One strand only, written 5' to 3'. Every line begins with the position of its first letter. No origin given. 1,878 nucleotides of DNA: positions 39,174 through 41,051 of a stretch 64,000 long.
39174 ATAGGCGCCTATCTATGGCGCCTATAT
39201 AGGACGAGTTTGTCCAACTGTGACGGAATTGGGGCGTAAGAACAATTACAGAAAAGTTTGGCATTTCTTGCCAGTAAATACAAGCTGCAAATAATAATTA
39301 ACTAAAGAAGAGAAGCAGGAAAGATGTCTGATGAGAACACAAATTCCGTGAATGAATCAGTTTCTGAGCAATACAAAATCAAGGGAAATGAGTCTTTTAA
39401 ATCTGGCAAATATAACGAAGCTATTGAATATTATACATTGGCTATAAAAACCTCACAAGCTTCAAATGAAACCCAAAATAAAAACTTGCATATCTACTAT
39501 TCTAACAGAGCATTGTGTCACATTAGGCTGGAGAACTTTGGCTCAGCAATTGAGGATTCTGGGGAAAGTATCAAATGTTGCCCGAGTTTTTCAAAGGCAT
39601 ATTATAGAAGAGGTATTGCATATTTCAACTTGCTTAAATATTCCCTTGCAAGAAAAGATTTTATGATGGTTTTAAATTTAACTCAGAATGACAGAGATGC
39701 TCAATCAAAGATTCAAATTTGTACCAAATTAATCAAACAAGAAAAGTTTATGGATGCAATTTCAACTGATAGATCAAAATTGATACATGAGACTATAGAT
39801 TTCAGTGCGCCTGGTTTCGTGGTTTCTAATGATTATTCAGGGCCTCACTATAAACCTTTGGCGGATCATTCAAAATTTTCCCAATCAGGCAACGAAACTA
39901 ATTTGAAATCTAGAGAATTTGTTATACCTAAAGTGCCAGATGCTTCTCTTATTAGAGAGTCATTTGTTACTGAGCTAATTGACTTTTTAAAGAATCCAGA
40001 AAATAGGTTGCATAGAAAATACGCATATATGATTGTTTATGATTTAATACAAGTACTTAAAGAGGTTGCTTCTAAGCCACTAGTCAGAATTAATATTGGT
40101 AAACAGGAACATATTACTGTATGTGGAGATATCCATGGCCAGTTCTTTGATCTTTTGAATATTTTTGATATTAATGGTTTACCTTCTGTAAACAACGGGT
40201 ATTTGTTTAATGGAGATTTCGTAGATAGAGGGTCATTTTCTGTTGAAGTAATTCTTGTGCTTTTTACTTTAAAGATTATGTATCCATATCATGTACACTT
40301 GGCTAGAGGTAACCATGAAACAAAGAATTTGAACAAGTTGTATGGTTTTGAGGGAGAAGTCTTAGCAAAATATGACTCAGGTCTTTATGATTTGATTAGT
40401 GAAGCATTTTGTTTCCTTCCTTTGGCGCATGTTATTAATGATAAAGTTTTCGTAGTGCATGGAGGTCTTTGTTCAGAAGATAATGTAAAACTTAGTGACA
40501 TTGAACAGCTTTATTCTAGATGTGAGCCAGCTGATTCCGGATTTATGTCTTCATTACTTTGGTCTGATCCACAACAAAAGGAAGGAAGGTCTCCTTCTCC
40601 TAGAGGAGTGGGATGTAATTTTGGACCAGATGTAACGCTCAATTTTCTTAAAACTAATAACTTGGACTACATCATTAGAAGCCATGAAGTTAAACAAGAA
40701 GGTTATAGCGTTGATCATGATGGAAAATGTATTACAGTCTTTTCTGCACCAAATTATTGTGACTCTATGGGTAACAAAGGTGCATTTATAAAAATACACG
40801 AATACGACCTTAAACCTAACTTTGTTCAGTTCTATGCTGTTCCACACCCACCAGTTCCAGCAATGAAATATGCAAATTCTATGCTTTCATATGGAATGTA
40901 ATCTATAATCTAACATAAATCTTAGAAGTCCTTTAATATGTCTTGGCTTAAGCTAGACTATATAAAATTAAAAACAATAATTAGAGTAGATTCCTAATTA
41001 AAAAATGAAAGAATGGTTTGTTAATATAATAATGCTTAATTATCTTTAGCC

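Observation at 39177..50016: Recurrent composite promoter element: two GGCGCC boxes spaced 7-8 nt, in three separate bidirectional promoters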

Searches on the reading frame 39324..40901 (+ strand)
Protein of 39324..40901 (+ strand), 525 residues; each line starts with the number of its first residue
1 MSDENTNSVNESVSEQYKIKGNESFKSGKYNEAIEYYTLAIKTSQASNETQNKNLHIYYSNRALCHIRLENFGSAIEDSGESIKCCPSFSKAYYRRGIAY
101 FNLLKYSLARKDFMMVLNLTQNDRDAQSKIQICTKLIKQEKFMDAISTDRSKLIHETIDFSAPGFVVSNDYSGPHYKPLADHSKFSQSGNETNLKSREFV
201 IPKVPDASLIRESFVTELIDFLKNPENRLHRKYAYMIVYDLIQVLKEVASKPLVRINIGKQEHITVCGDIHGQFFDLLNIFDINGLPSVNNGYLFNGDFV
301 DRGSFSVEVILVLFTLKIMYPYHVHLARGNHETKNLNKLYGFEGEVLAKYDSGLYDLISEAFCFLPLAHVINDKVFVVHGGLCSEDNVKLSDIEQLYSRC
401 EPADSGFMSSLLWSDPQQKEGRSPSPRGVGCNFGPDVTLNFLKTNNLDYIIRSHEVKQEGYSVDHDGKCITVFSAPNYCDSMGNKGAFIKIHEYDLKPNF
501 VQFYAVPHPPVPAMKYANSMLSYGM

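Call 7: find_encoding_contigs(protein=window:39324-40901:+, flank=10000, max_places=6)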
Protein window:39324-40901:+ (525 aa): 24 contigs read that carry it; 6 places shown.
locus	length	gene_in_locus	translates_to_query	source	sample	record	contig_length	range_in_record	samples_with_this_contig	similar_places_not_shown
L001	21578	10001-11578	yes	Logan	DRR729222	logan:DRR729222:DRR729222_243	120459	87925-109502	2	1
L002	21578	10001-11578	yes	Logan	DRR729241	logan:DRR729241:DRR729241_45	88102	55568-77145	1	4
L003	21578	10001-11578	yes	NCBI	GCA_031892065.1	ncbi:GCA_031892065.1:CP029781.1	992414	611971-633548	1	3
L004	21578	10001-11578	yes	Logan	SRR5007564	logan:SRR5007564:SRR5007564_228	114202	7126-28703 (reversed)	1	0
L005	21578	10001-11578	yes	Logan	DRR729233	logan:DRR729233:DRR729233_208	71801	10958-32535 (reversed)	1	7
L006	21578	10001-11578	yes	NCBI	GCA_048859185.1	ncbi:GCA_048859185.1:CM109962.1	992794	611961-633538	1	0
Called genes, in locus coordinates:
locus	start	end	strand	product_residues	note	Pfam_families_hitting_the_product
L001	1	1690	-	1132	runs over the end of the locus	PF22675:KH-I_KHDC4-BBP (weak)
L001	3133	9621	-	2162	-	PF22958:Ltn1_1st, PF23009:UBC_like (weak), PF13639:zf-RING_2 (weak)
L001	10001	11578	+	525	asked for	PF00515:TPR_1 (faint), PF07719:TPR_2 (faint), PF25575:TPR_BSK1_C (faint), PF13181:TPR_8 (faint), PF13414:TPR_11 (faint), PF08321:PPP5, PF00149:Metallophos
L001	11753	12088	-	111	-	PF00575:S1 (weak)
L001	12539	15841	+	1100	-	-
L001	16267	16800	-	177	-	PF01294:Ribosomal_L13e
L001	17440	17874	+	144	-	PF00380:Ribosomal_S9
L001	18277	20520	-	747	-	PF02367:TsaE (faint), PF24883:NPHP3_N (faint), PF06068:TIP49 (faint), PF13191:AAA_16 (faint), PF20720:nSTAND3 (faint), PF00004:AAA, PF17862:AAA_lid_3, PF00004:AAA, +4 more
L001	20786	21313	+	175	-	PF03517:Voldacs (weak)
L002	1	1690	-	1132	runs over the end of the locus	PF22675:KH-I_KHDC4-BBP (weak)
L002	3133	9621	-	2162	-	PF22958:Ltn1_1st, PF23009:UBC_like (weak), PF13639:zf-RING_2 (weak)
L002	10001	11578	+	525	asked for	PF00515:TPR_1 (faint), PF07719:TPR_2 (faint), PF25575:TPR_BSK1_C (faint), PF13181:TPR_8 (faint), PF13414:TPR_11 (faint), PF08321:PPP5, PF00149:Metallophos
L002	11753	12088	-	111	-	PF00575:S1 (weak)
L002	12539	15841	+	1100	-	-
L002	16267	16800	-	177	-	PF01294:Ribosomal_L13e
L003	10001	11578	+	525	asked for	PF00515:TPR_1 (faint), PF07719:TPR_2 (faint), PF25575:TPR_BSK1_C (faint), PF13181:TPR_8 (faint), PF13414:TPR_11 (faint), PF08321:PPP5, PF00149:Metallophos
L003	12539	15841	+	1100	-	-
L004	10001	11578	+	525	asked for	PF00515:TPR_1 (faint), PF07719:TPR_2 (faint), PF25575:TPR_BSK1_C (faint), PF13181:TPR_8 (faint), PF13414:TPR_11 (faint), PF08321:PPP5, PF00149:Metallophos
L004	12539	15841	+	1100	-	-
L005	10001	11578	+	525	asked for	PF00515:TPR_1 (faint), PF07719:TPR_2 (faint), PF25575:TPR_BSK1_C (faint), PF13181:TPR_8 (faint), PF13414:TPR_11 (faint), PF08321:PPP5, PF00149:Metallophos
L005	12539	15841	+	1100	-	-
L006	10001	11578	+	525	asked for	PF00515:TPR_1 (faint), PF07719:TPR_2 (faint), PF25575:TPR_BSK1_C (faint), PF13181:TPR_8 (faint), PF13414:TPR_11 (faint), PF08321:PPP5, PF00149:Metallophos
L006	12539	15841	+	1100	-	-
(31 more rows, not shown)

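Call 13: find_homologous_proteins(query=window:39324-40901:+, max_evalue=1e-100)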
Query window:39324-40901:+ (525 aa): 3409 proteins with E <= 1e-100 among 8000 candidates; the best 120 are listed.
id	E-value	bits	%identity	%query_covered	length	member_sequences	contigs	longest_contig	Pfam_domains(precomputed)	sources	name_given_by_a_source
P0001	0.0e+0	1171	97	100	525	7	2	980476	PF13414.13,PF00515.35,PF00149.34,PF08321.19,PF13181.13,PF07719.24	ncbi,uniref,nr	ncbi:Calcineurin-like phosphoesterase family protein [Cryptosporidium meleagridis]|uniref:Serine/thr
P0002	0.0e+0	1151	95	100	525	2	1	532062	PF25575.1,PF00515.35,PF00149.34,PF08321.19,PF13181.13,PF07719.24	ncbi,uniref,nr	ncbi:phosphoprotein phosphatase related protein [Cryptosporidium ubiquitum]|uniref:Serine/threonine-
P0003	0.0e+0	1055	87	100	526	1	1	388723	PF25575.1,PF00515.35,PF00149.34,PF08321.19,PF13181.13,PF07719.24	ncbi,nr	ncbi:serine/threonine protein phosphatase [Cryptosporidium felis]|nr:serine/threonine protein phosph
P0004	2.5e-272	922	75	100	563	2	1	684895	PF13414.13,PF00515.35,PF00149.34,PF08321.19,PF13181.13,PF07719.24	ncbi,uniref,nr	ncbi:phosphatase related [Cryptosporidium bovis]|uniref:phosphatase related n=1 Tax=Cryptosporidium 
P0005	3.9e-271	918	74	100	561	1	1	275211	PF00515.35,PF00149.34,PF08321.19,PF13181.13,PF07719.24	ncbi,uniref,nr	ncbi:phosphoprotein phosphatase [Cryptosporidium ryanae]|uniref:phosphoprotein phosphatase n=1 Tax=C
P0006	6.2e-250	848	69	100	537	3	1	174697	PF00515.35,PF00149.34,PF08321.19,PF13181.13,PF07719.24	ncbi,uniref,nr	ncbi:serine threonine protein phosphatase [Cryptosporidium andersoni]|uniref:Serine/threonine-protei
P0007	2.4e-197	675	55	62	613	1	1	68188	PF25575.1,PF13414.13,PF00515.35,PF00149.34,PF08321.19,PF07719.24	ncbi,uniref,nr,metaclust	ncbi:serine/threonine-protein phosphatase 5 [Diaphorina citri]|uniref:protein-serine/threonine phosp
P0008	2.3e-168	579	52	98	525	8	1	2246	PF25575.1,PF00515.35,PF00149.34,PF08321.19,PF13181.13,PF07719.24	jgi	-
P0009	8.8e-165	567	53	98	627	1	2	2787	PF00515.35,PF00149.34,PF08321.19,PF07719.24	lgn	-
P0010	2.7e-162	559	53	97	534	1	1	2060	PF25575.1,PF00515.35,PF00149.34,PF08321.19,PF07719.24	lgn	-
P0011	1.2e-161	557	52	97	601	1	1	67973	PF25575.1,PF00515.35,PF00149.34,PF08321.19,PF07719.24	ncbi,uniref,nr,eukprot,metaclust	ncbi:unnamed protein product [Vitrella brassicaformis CCMP3155]|uniref:Serine/threonine-protein phos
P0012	1.9e-160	553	50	97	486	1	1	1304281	PF25575.1,PF00515.35,PF00149.34,PF08321.19,PF13181.13,PF07719.24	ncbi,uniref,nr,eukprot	ncbi:protein phosphatase 5 [Babesia microti strain RI]|uniref:Serine/threonine-protein phosphatase n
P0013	1.3e-159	550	50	98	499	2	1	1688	PF25575.1,PF00515.35,PF00149.34,PF13432.13,PF08321.19,PF13181.13,PF07719.24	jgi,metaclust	metaclust:\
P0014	1.5e-159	550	49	98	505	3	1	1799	PF13414.13,PF00515.35,PF00149.34,PF08321.19,PF07719.24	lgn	-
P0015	1.6e-159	550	51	96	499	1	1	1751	PF13414.13,PF00515.35,PF00149.34,PF13428.13,PF08321.19,PF13181.13,PF07719.24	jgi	jgi:serine/threonine-protein phosphatase 5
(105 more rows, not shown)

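Call 15: find_encoding_contigs(protein=P0001, flank=10000, max_places=1)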
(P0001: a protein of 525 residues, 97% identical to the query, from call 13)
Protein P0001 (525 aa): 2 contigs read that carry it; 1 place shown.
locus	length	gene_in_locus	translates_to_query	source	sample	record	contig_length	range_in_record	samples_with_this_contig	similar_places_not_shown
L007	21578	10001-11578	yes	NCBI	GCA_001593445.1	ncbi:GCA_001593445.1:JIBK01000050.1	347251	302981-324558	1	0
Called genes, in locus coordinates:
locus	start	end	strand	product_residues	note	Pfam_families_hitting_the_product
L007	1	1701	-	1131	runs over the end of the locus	PF22675:KH-I_KHDC4-BBP (weak)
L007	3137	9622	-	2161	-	PF22958:Ltn1_1st, PF23009:UBC_like (weak), PF13639:zf-RING_2 (weak)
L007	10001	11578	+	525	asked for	PF00515:TPR_1 (faint), PF07719:TPR_2 (faint), PF13181:TPR_8 (faint), PF13414:TPR_11 (faint), PF08321:PPP5, PF00149:Metallophos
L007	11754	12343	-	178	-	PF03876:SHS2_Rpb7-N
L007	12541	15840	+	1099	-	-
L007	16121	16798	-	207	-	PF01294:Ribosomal_L13e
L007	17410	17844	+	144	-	PF00380:Ribosomal_S9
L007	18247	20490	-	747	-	PF02367:TsaE (faint), PF06068:TIP49 (faint), PF12775:AAA_7 (faint), PF13191:AAA_16 (faint), PF20720:nSTAND3 (faint), PF00004:AAA, PF17862:AAA_lid_3, PF00004:AAA, +5 more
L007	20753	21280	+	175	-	PF03517:Voldacs (weak)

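Call 16: find_encoding_contigs(protein=P0002, flank=10000, max_places=1)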
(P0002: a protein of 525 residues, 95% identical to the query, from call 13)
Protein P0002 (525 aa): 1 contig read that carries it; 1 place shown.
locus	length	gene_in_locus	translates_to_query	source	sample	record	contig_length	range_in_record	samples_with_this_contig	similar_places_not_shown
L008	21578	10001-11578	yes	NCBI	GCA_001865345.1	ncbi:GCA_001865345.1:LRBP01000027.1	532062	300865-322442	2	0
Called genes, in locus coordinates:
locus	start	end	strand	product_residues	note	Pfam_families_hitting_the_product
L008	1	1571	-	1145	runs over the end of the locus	PF22675:KH-I_KHDC4-BBP (faint)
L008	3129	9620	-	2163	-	PF23009:UBC_like (weak), PF13639:zf-RING_2 (weak)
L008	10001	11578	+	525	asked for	PF00515:TPR_1 (faint), PF07719:TPR_2 (faint), PF25575:TPR_BSK1_C (weak), PF13181:TPR_8 (faint), PF08321:PPP5, PF00149:Metallophos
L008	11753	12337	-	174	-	PF03876:SHS2_Rpb7-N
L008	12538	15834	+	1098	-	-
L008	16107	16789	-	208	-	PF01294:Ribosomal_L13e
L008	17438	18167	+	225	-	PF00380:Ribosomal_S9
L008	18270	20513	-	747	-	PF02367:TsaE (faint), PF06068:TIP49 (faint), PF13191:AAA_16 (faint), PF20720:nSTAND3 (faint), PF00004:AAA, PF00910:RNA_helicase (faint), PF17862:AAA_lid_3, PF00004:AAA, +4 more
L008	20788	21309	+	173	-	PF03517:Voldacs (weak)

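Call 17: find_encoding_contigs(protein=P0003, flank=10000, max_places=1)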
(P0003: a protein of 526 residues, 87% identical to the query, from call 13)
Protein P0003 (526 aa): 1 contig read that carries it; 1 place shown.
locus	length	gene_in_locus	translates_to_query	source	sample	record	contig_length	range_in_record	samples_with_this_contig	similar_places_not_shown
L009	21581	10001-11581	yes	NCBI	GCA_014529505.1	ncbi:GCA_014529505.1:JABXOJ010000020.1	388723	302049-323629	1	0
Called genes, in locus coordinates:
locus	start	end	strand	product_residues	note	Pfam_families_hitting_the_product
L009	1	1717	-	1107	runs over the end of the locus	PF22675:KH-I_KHDC4-BBP (weak)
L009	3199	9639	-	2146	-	PF22958:Ltn1_1st, PF23009:UBC_like (weak), PF13639:zf-RING_2 (weak)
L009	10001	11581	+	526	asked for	PF00515:TPR_1 (faint), PF07719:TPR_2 (faint), PF25575:TPR_BSK1_C (weak), PF13181:TPR_8 (faint), PF08321:PPP5, PF00149:Metallophos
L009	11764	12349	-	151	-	PF00575:S1 (weak)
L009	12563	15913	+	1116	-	-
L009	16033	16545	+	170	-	-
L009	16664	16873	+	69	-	-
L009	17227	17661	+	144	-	PF00380:Ribosomal_S9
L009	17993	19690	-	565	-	PF02367:TsaE (faint), PF06068:TIP49 (faint), PF13191:AAA_16 (faint), PF00004:AAA, PF00158:Sigma54_activat (faint), PF00910:RNA_helicase (faint), PF17862:AAA_lid_3, PF00004:AAA, +7 more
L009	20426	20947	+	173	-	PF03517:Voldacs (weak)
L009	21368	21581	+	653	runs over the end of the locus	-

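Call 18: find_encoding_contigs(protein=P0004, flank=10000, max_places=1)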
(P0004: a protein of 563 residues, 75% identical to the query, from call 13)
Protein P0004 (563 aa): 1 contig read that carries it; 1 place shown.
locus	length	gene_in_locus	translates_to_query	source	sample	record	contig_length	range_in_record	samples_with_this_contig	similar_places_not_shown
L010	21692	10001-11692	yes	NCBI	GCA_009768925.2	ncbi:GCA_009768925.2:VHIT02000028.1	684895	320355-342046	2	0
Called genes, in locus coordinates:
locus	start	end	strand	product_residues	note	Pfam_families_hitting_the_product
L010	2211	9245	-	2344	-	PF22958:Ltn1_1st, PF23009:UBC_like (weak), PF13639:zf-RING_2 (weak)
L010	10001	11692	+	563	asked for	PF07719:TPR_2 (faint), PF13181:TPR_8 (faint), PF13414:TPR_11 (faint), PF00515:TPR_1 (weak), PF08321:PPP5, PF00149:Metallophos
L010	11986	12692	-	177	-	PF03876:SHS2_Rpb7-N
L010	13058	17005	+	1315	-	-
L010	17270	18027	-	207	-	PF01294:Ribosomal_L13e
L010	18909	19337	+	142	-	PF00380:Ribosomal_S9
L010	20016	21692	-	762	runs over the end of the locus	PF02367:TsaE (faint), PF13173:AAA_14 (faint), PF00158:Sigma54_activat (faint), PF06068:TIP49 (faint), PF13191:AAA_16 (faint), PF00004:AAA, PF17862:AAA_lid_3, PF00004:AAA, +5 more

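Call 19: find_encoding_contigs(protein=P0005, flank=10000, max_places=1)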
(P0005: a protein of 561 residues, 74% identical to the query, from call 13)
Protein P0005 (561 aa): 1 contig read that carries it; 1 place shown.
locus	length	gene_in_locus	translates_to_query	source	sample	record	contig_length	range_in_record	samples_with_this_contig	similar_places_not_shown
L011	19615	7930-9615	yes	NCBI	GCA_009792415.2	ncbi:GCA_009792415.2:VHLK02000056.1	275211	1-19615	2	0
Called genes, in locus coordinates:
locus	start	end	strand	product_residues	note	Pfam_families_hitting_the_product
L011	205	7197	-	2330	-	PF22958:Ltn1_1st, PF23009:UBC_like (faint), PF13639:zf-RING_2 (weak)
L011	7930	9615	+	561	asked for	PF07719:TPR_2 (faint), PF13181:TPR_8 (faint), PF00515:TPR_1 (weak), PF08321:PPP5, PF00149:Metallophos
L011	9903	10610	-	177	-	PF03876:SHS2_Rpb7-N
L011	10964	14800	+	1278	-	-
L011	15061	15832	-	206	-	PF01294:Ribosomal_L13e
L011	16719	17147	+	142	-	PF00380:Ribosomal_S9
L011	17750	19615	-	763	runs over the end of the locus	PF02367:TsaE (faint), PF13173:AAA_14 (faint), PF20720:nSTAND3 (faint), PF00158:Sigma54_activat (faint), PF06068:TIP49 (faint), PF00004:AAA, PF17862:AAA_lid_3, PF00004:AAA, +5 more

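Call 20: find_encoding_contigs(protein=P0006, flank=10000, max_places=1)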
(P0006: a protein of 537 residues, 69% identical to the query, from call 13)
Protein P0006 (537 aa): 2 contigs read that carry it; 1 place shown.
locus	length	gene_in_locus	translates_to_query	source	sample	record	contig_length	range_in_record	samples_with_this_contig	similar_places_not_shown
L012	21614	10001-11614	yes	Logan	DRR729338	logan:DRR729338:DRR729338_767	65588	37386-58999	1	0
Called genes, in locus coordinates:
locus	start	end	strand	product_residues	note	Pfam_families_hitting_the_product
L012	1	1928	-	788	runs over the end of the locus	-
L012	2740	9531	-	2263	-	PF22958:Ltn1_1st, PF22999:LTN1_E3_ligase_6th (faint), PF23009:UBC_like (weak), PF13639:zf-RING_2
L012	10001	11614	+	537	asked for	PF00515:TPR_1 (faint), PF07719:TPR_2 (faint), PF13181:TPR_8 (faint), PF08321:PPP5, PF00149:Metallophos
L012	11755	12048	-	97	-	PF00575:S1 (weak), PF08292:RNA_pol_Rbc25 (weak)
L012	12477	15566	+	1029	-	PF14764:SPG48 (faint)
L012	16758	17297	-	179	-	PF01294:Ribosomal_L13e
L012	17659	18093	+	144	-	PF00380:Ribosomal_S9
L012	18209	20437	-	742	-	PF13173:AAA_14 (faint), PF00158:Sigma54_activat (faint), PF01078:Mg_chelatase (faint), PF02367:TsaE (faint), PF05496:RuvB_N (faint), PF00004:AAA, PF17862:AAA_lid_3, PF00004:AAA, +8 more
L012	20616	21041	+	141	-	-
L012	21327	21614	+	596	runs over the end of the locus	-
